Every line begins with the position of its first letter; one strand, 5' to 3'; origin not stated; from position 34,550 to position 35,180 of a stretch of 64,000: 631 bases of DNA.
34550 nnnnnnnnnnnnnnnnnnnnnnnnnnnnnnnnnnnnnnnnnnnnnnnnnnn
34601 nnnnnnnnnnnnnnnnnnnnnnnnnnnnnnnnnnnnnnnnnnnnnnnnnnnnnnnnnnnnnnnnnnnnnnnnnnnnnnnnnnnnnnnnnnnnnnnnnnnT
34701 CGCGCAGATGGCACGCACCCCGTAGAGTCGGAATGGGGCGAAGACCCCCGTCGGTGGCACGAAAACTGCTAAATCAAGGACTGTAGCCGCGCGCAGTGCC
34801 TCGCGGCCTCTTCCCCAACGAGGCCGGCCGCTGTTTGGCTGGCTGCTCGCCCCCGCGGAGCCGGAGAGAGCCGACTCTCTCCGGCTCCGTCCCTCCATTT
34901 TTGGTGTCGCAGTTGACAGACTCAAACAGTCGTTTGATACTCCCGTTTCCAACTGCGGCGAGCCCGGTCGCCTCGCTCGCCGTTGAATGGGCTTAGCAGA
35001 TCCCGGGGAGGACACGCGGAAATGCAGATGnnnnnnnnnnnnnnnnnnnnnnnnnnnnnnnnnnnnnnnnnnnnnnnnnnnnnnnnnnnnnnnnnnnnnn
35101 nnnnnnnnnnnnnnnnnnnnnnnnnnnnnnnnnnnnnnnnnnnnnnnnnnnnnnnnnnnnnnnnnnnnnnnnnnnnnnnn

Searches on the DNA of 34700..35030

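Call 84: search_rna_families(source=window, start=34700, end=35030, threshold=evalue, max_evalue=1)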
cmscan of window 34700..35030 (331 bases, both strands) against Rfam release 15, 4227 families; matches with E-value up to 1: 3.
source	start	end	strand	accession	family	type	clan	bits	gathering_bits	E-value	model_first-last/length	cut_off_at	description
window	34856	34889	+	RF03766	mir-3155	Gene; miRNA;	-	19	70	0.2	7-46/56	no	mir-3155 microRNA precursor family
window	34856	34889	-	RF03766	mir-3155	Gene; miRNA;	-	18.9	70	0.21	7-46/56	no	mir-3155 microRNA precursor family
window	34816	34964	+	RF02342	ar7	Gene; sRNA;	-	15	60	0.8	1-145/145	no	Alphaproteobacterial sRNA ar7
